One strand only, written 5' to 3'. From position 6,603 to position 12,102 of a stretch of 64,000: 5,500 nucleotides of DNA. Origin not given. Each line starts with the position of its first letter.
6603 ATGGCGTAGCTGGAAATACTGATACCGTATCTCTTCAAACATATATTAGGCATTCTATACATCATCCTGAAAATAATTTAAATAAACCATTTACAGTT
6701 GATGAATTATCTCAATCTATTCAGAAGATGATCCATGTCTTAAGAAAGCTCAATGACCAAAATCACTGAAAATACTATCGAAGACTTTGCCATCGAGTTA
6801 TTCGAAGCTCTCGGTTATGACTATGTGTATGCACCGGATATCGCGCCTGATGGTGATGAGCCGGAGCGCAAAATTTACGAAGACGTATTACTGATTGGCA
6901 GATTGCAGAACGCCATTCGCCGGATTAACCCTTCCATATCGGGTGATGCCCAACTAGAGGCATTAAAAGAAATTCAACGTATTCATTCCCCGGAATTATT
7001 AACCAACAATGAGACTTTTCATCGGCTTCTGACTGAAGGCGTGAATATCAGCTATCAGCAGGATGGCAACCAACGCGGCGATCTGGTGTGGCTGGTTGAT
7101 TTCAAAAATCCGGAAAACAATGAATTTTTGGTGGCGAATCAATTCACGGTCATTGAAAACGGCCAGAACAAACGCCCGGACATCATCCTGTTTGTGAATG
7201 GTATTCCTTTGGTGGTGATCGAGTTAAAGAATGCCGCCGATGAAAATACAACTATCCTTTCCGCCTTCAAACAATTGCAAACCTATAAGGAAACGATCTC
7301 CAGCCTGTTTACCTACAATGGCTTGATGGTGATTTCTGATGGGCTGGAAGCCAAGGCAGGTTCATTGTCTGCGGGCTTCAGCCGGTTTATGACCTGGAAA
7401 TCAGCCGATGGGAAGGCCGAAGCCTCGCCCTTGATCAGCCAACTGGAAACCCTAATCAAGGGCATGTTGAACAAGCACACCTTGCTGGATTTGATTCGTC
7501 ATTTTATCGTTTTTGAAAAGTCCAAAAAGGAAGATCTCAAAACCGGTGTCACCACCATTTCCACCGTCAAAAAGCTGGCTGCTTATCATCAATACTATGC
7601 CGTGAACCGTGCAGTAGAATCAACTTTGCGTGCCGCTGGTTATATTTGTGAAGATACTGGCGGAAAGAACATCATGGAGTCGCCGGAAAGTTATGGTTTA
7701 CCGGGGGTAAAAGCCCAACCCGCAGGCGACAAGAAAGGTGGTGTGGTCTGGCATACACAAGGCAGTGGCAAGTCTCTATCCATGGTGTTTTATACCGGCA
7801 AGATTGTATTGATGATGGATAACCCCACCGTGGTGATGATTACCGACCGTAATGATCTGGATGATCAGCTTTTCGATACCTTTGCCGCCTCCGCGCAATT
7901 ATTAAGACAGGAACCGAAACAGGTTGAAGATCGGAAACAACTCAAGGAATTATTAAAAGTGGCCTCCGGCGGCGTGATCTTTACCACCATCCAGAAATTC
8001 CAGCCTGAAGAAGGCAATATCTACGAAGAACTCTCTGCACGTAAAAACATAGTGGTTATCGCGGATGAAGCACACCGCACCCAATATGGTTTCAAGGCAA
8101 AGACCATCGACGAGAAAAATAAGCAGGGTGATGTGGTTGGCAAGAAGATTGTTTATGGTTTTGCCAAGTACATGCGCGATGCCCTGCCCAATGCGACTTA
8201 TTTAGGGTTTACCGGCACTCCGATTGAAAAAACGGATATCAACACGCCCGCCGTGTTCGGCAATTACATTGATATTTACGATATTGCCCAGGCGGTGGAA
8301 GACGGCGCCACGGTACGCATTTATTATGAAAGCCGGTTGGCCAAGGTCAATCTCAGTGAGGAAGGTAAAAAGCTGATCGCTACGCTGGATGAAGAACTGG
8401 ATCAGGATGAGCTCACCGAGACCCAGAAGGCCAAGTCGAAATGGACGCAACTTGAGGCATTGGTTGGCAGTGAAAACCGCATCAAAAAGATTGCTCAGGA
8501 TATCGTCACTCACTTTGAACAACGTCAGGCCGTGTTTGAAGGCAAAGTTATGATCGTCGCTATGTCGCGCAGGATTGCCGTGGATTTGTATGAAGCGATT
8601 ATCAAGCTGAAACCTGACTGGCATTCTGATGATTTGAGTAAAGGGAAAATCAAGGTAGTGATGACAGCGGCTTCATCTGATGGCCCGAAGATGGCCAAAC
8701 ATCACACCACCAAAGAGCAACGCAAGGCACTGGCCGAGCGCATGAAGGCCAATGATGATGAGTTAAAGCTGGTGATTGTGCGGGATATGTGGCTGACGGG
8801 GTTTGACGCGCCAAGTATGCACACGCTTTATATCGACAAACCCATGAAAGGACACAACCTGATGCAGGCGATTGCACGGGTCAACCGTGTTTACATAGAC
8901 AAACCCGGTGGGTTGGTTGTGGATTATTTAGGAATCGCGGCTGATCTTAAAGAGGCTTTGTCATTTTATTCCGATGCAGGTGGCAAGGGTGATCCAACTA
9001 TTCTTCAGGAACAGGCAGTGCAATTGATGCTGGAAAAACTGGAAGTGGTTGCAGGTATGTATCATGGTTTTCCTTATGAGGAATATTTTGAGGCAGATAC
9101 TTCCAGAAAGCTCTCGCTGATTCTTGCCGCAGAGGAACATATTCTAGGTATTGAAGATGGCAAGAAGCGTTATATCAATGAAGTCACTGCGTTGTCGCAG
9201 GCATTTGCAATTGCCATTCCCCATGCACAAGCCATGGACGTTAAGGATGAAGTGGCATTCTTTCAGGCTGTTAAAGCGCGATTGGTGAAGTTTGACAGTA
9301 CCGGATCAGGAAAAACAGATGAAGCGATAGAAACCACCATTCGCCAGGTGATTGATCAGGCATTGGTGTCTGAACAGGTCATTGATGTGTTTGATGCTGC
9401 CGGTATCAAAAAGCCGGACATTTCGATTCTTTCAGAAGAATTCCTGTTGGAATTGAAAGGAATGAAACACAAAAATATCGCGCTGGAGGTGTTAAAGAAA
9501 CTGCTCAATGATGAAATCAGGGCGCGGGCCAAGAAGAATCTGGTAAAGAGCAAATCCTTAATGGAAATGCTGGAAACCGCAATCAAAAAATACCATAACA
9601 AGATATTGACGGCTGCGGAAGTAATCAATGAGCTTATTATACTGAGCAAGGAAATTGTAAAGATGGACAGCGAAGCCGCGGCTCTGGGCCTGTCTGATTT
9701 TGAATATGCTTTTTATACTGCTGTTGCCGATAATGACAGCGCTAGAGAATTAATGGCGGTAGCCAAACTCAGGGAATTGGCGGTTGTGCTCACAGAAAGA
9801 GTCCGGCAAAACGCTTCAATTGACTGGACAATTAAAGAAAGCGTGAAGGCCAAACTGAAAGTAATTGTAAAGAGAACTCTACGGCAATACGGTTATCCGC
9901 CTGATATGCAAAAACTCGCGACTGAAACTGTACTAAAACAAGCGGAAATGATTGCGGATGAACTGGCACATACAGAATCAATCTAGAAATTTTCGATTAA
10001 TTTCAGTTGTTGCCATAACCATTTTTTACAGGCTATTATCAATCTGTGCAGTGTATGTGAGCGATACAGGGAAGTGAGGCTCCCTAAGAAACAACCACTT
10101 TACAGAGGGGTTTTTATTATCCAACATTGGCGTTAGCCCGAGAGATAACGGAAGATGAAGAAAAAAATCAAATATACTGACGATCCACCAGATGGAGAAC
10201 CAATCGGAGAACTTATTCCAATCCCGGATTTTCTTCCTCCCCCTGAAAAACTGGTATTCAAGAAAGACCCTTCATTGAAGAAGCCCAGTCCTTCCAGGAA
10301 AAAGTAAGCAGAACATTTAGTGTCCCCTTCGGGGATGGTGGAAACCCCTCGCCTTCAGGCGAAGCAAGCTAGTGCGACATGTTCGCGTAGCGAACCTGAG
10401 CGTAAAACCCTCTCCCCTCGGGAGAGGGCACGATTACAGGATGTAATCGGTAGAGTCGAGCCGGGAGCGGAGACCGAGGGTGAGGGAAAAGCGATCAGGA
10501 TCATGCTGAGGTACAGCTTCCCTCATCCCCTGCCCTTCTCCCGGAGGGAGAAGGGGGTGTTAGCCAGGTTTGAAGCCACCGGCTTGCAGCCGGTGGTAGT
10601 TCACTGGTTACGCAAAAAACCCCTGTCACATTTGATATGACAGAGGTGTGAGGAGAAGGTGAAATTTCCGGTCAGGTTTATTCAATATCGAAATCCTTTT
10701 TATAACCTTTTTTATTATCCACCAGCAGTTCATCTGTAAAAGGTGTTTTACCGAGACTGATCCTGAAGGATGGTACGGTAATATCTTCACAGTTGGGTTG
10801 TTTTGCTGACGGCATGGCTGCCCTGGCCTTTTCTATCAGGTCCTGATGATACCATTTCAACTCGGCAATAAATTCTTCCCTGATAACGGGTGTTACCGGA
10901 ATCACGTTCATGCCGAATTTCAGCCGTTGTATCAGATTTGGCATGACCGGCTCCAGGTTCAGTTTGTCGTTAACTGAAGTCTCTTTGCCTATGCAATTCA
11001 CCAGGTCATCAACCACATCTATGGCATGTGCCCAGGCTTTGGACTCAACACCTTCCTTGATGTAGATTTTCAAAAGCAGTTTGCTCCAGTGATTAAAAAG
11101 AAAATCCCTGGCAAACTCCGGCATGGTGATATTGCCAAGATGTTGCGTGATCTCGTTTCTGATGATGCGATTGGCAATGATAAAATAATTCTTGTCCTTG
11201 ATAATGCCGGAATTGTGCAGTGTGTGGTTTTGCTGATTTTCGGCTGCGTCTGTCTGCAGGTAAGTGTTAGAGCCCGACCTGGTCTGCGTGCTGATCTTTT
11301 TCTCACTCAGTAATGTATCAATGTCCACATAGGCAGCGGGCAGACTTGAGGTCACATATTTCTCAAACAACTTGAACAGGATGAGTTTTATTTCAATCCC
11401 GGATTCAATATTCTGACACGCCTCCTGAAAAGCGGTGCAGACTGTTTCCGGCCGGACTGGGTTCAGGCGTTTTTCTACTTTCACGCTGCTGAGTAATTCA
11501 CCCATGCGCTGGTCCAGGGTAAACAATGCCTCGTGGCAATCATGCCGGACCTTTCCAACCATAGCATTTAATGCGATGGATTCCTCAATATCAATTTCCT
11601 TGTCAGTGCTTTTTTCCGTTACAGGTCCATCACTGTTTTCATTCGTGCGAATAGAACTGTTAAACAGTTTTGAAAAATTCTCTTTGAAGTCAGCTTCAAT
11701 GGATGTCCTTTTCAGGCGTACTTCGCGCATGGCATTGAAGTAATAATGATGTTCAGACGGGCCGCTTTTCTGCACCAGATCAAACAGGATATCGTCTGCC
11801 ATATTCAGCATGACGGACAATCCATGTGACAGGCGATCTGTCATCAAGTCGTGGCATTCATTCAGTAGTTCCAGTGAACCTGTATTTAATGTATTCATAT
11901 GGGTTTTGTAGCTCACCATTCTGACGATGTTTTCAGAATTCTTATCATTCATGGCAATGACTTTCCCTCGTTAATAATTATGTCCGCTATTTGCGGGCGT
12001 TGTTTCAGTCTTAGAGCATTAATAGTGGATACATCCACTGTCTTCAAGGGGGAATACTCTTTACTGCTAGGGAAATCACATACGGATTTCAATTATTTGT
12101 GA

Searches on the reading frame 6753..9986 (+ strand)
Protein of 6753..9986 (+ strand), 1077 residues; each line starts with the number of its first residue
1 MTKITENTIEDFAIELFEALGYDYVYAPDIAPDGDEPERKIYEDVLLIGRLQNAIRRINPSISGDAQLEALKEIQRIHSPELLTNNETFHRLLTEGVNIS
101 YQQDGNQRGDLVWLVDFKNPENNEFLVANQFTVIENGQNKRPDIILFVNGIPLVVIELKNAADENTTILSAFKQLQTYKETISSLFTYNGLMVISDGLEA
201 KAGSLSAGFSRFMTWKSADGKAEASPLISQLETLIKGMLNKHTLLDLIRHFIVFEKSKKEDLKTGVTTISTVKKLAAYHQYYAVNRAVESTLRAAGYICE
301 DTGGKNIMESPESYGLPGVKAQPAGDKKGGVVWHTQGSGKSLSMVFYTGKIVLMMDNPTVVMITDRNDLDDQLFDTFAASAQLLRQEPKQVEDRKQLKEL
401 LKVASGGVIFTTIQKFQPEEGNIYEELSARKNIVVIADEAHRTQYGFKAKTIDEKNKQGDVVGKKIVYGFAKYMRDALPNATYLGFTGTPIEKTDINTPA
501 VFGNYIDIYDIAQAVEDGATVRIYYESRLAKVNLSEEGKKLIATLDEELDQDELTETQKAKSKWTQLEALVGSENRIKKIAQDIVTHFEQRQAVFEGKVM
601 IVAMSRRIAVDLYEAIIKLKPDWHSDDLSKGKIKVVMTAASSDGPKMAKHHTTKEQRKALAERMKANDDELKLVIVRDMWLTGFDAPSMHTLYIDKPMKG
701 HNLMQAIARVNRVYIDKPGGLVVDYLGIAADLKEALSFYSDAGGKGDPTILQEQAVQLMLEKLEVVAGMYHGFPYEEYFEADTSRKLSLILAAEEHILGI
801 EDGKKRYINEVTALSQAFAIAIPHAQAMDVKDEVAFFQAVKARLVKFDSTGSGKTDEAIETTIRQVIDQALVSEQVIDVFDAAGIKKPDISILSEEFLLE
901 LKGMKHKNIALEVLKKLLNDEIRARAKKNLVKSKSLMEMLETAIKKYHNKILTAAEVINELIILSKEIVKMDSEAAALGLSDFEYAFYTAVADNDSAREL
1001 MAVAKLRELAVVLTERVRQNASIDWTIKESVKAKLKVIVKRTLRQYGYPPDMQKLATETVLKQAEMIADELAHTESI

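Call 82: search_protein_families(library=pfam, proteins=[window:6753-9986:+], max_evalue=0.001)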
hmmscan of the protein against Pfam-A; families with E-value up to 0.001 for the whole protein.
window:6753-9986:+ (1077 aa): 5 families
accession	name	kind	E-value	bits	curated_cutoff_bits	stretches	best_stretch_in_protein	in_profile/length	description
PF11867.13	T1RH-like_C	-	7.8e-127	423.6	26.8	1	743-1069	2-328/329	Type I restriction enzyme HindI endonuclease subunit-like, C-terminal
PF18766.7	SWI2_SNF2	-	2e-76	257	26.7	1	279-552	1-218/221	SWI2/SNF2 ATPase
PF04313.20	HSDR_N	-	2.6e-56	191.1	25.1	1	4-209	2-196/198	Type I restriction enzyme R protein N terminus (HSDR_N)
PF22679.2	T1R_D3-like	-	1.2e-23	84.7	27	1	649-725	78-156/158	Type I restriction enzyme subunit R domain 3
PF04851.21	ResIII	-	9.9e-20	71.5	22.5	1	312-491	20-163/164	Type III restriction enzyme, res subunit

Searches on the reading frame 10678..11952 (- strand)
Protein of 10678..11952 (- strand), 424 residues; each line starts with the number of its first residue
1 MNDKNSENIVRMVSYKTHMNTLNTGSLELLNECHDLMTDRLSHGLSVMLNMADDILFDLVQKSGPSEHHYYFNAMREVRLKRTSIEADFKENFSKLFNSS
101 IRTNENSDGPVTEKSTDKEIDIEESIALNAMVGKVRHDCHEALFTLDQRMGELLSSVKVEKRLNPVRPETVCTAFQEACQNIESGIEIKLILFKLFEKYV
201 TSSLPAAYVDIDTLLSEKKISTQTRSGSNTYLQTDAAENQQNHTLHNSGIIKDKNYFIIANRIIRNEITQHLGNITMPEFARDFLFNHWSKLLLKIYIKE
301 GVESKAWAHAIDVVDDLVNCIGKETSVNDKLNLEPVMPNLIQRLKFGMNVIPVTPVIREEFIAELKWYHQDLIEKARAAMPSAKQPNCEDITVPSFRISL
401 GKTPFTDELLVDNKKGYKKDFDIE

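Call 82: search_protein_families(library=pfam, proteins=[window:10678-11952:-], max_evalue=0.001)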
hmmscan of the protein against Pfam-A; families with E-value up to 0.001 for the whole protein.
window:10678-11952:- (424 aa): 1 family
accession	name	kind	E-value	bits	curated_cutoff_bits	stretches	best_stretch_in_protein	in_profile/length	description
PF07793.16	DUF1631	-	5e-67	227.4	33.7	2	28-236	8-222/741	Protein of unknown function (DUF1631)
